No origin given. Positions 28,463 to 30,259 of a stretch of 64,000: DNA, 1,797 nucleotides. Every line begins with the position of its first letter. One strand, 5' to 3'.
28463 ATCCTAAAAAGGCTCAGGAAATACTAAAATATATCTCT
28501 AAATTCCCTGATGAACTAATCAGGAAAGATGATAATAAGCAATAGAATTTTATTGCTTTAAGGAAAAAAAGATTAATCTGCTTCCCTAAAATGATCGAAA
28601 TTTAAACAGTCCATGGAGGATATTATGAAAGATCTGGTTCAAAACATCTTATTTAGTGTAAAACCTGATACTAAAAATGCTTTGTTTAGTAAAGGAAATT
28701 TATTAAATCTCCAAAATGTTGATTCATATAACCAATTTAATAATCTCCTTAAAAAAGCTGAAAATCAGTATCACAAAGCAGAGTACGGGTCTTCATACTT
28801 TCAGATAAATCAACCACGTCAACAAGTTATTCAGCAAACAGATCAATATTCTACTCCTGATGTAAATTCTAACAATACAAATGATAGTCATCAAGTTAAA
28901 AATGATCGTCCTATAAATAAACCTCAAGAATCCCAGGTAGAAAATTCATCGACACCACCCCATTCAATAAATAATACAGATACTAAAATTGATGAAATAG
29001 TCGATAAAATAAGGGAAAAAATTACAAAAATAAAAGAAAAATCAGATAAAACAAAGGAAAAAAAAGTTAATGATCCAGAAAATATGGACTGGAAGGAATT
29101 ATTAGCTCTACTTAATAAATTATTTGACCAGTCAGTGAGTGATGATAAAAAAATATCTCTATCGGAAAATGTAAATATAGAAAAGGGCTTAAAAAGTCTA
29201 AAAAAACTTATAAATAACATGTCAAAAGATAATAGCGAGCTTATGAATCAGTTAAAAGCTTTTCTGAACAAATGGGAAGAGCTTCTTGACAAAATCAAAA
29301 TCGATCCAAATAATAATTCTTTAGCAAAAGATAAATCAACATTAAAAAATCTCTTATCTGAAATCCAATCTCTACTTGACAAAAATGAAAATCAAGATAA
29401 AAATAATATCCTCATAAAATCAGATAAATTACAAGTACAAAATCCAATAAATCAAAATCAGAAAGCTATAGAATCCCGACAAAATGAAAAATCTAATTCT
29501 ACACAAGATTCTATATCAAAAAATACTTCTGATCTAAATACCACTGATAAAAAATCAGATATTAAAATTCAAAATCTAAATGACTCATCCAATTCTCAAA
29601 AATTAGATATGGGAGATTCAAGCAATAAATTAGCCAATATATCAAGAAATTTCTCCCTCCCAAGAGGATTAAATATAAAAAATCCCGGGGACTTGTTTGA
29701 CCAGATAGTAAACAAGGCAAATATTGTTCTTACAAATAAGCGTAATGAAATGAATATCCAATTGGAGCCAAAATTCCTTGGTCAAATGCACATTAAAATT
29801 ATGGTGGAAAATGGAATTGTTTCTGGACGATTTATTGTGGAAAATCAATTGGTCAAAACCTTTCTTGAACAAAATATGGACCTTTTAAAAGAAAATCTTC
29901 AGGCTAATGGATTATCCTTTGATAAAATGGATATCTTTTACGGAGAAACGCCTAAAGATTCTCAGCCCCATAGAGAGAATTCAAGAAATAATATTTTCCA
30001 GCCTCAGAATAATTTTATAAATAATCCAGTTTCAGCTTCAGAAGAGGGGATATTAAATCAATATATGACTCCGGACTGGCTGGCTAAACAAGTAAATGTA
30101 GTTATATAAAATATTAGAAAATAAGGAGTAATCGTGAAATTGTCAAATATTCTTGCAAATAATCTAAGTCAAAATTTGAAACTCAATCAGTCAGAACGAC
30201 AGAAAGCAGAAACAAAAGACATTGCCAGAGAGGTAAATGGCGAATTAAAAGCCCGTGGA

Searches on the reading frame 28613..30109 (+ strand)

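Call 52: search_protein_families(library=pfam, proteins=[window:28613-30109:+], max_evalue=0.001)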
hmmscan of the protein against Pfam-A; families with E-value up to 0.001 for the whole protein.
window:28613-30109:+ (498 aa): 1 family
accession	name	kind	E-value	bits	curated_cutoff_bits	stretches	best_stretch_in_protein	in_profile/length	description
PF02120.21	Flg_hook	-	1.4e-16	60.5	29.8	1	374-446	9-81/85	Flagellar hook-length control protein FliK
